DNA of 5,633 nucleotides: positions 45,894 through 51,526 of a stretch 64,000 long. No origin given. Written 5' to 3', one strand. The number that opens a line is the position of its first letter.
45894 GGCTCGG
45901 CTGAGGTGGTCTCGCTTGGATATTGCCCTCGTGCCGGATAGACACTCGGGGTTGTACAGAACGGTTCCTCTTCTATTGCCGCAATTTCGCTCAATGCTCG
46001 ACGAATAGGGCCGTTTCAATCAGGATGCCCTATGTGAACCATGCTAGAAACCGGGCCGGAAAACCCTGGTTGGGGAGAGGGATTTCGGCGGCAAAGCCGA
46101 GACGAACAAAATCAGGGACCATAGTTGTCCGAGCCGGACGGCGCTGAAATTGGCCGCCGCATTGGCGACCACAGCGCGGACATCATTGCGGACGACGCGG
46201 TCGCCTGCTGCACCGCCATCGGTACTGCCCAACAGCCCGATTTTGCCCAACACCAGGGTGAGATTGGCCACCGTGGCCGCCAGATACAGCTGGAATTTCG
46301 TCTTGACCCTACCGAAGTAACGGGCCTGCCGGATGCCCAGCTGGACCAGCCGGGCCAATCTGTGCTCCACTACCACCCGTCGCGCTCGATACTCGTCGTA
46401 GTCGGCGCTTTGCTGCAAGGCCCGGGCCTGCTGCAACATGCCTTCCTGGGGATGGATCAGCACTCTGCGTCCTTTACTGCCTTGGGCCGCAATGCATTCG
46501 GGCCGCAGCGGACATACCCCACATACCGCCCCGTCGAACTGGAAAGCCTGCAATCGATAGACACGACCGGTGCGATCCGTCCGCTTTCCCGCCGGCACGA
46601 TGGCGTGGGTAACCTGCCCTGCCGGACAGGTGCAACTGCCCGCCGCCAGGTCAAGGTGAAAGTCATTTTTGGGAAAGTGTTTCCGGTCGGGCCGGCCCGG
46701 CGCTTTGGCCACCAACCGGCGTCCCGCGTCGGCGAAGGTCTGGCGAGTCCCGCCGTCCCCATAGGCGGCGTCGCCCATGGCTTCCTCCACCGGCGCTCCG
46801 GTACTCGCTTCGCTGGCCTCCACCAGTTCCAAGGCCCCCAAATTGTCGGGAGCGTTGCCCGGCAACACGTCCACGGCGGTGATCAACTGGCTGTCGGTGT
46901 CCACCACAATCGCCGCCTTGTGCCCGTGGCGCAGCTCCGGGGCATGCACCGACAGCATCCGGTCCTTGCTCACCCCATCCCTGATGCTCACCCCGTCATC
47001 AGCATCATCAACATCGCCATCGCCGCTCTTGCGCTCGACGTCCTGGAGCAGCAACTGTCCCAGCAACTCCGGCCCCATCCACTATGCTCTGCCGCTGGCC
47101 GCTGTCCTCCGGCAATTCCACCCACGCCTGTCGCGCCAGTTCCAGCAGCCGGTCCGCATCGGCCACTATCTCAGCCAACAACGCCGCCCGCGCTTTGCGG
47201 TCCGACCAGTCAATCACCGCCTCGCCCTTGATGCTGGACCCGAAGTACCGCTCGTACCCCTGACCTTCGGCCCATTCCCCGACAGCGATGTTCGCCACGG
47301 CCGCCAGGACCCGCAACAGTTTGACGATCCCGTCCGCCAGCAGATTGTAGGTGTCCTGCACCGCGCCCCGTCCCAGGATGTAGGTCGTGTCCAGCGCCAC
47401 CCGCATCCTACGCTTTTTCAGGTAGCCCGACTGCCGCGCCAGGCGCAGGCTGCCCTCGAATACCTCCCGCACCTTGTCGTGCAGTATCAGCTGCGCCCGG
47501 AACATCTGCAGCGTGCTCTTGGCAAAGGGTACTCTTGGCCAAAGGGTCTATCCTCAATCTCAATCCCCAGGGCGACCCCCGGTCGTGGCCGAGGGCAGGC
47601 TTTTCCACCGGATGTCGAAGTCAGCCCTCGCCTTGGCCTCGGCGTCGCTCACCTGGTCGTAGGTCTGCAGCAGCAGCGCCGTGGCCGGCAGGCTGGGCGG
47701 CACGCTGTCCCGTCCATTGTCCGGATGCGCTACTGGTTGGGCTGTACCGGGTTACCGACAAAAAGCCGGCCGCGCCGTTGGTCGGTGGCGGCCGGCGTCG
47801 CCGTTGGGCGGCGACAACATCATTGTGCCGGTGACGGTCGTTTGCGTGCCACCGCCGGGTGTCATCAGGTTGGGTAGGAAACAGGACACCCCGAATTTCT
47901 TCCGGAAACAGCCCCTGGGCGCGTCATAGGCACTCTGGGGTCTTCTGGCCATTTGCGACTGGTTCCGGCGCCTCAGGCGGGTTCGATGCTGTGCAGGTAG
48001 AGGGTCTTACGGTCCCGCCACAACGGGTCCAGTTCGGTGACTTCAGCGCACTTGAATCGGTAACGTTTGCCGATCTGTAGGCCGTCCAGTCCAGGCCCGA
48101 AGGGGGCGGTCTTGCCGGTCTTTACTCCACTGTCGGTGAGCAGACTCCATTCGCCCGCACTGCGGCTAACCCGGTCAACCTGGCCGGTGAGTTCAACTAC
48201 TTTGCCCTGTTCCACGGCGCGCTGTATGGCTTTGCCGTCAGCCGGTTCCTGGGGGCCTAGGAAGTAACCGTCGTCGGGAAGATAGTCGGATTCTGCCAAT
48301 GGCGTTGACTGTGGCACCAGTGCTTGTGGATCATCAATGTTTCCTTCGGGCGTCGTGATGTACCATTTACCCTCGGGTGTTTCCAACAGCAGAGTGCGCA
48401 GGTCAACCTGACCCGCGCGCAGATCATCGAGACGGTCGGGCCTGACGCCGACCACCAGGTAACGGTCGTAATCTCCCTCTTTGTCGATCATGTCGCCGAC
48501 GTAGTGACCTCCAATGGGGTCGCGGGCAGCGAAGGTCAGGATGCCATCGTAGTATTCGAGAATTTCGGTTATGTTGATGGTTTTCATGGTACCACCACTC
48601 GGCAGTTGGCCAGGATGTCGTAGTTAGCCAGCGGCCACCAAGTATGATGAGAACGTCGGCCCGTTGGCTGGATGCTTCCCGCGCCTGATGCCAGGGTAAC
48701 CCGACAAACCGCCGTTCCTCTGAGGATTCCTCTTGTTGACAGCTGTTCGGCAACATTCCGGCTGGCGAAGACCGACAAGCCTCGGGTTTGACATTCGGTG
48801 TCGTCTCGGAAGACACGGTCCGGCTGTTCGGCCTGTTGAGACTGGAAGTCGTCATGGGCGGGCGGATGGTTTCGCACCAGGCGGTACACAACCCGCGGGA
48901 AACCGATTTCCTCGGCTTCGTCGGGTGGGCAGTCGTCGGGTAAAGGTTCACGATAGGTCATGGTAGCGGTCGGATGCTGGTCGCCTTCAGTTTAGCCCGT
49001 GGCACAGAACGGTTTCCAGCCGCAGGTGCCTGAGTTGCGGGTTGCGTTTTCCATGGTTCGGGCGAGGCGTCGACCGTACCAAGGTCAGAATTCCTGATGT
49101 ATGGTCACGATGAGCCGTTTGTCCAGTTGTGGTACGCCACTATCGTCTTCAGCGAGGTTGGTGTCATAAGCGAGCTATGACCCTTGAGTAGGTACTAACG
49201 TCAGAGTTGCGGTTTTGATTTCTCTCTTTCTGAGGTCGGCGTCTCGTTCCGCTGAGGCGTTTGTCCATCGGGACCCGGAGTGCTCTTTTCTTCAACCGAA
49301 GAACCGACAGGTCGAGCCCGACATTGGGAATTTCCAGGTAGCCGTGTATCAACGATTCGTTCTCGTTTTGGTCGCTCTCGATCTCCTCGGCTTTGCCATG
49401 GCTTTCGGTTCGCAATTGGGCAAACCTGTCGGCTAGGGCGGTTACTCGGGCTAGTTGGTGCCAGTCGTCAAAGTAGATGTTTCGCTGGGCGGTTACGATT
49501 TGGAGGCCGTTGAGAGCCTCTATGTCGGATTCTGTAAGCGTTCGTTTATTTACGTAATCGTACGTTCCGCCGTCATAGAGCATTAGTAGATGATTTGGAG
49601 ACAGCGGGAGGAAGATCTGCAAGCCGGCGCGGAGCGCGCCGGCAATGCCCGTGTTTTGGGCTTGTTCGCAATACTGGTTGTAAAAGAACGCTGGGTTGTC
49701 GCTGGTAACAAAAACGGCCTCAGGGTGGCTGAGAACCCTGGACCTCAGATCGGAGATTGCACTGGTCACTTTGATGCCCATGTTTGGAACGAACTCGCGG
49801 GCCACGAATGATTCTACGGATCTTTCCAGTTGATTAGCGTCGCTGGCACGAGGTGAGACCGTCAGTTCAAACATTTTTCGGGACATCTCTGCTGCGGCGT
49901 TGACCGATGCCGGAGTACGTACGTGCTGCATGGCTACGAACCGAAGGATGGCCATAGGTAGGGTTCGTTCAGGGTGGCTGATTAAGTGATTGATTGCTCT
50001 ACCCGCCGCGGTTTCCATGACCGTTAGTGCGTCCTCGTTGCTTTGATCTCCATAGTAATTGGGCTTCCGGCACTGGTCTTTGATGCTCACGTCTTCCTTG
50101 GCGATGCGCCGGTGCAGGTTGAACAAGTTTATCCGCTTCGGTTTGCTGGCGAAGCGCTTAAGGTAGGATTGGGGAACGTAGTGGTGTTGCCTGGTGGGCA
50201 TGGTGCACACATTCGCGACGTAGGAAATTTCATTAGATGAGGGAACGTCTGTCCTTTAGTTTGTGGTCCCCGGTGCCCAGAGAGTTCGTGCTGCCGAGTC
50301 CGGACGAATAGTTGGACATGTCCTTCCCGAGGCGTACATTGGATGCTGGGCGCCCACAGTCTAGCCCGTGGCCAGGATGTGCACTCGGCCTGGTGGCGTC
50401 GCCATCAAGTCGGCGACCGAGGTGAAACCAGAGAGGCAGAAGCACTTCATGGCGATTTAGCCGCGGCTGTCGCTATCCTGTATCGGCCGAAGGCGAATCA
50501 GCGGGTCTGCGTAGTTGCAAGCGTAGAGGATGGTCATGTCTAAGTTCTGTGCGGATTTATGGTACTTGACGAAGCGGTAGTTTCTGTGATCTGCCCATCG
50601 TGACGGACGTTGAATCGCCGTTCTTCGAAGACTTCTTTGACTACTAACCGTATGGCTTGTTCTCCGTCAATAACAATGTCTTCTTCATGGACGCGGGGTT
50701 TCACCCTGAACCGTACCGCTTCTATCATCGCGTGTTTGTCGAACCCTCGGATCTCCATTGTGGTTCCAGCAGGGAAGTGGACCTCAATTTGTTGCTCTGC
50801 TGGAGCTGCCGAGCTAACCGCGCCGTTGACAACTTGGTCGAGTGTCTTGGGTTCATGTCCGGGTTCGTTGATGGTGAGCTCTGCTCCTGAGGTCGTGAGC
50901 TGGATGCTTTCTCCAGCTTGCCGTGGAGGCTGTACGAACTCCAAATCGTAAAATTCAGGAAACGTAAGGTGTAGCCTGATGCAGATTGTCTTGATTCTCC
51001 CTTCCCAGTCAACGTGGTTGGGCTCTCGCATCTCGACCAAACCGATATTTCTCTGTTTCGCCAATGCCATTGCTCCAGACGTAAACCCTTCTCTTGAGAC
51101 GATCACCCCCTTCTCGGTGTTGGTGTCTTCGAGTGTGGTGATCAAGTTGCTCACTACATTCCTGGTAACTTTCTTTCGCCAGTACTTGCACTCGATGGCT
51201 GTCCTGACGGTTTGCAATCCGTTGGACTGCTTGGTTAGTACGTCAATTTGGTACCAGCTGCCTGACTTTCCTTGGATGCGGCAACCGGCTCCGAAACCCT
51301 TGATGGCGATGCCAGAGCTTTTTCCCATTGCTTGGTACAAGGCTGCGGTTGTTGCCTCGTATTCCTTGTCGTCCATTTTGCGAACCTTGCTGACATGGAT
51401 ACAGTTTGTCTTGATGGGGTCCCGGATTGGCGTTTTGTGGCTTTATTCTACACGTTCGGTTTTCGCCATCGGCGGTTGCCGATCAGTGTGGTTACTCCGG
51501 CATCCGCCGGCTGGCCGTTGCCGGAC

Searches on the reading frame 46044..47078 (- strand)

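Call 11: search_protein_families(library=pfam, proteins=[window:46044-47078:-], max_evalue=0.001)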
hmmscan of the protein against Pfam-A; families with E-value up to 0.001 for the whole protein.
window:46044-47078:- (344 aa): 2 families
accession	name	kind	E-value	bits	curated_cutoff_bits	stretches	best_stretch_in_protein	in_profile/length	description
PF13751.12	DDE_Tnp_1_6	-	1.9e-15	57.7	25.1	1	150-274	1-122/125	Transposase DDE domain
PF01609.27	DDE_Tnp_1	-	7.1e-11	42.7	23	1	49-273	32-200/200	Transposase DDE domain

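Call 12: search_protein_families(library=padloc, proteins=[window:46044-47078:-], max_evalue=0.001)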
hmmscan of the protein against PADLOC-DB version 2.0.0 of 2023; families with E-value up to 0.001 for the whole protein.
window:46044-47078:- (344 aa): 0 families

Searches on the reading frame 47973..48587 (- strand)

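Call 11: search_protein_families(library=pfam, proteins=[window:47973-48587:-], max_evalue=0.001)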
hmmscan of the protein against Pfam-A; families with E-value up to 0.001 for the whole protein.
window:47973-48587:- (204 aa): 1 family
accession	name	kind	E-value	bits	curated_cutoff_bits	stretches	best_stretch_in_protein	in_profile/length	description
PF20215.3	DUF6575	-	3.3e-08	33.7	26.6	1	5-122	14-131/218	Family of unknown function (DUF6575)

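Call 12: search_protein_families(library=padloc, proteins=[window:47973-48587:-], max_evalue=0.001)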
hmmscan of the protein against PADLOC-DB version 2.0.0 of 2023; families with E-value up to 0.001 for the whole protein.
window:47973-48587:- (204 aa): 0 families

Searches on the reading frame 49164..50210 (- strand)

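Call 11: search_protein_families(library=pfam, proteins=[window:49164-50210:-], max_evalue=0.001)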
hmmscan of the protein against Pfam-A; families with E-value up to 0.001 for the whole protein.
window:49164-50210:- (348 aa): 1 family
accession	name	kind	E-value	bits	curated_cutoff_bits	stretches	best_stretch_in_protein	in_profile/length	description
PF14022.11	DUF4238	-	2.6e-38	132.5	27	1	9-249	2-279/281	Protein of unknown function (DUF4238)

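Call 12: search_protein_families(library=padloc, proteins=[window:49164-50210:-], max_evalue=0.001)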
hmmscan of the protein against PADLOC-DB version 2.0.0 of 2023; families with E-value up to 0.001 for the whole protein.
window:49164-50210:- (348 aa): 0 families

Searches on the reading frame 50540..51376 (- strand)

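Call 11: search_protein_families(library=pfam, proteins=[window:50540-51376:-], max_evalue=0.001)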
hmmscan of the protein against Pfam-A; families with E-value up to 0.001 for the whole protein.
window:50540-51376:- (278 aa): 2 families
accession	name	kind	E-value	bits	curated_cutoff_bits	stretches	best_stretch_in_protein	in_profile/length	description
PF04471.18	Mrr_cat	-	7.8e-13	49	21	1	1-116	4-108/115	Restriction endonuclease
PF22722.2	NA-iREase1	-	0.00033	21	27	1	43-116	26-101/106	NACHT-associated inactive Restriction Endonuclease 1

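Call 12: search_protein_families(library=padloc, proteins=[window:50540-51376:-], max_evalue=0.001)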
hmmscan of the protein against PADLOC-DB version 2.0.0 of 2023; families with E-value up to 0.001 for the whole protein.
window:50540-51376:- (278 aa): 2 families
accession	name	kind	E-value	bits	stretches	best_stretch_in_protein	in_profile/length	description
PDLC04815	PDC-S02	-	2.6e-05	21.7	1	44-108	236-301/346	-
PDLC04796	PDC-S02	-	0.00084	16.4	0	44-106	275-337/390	-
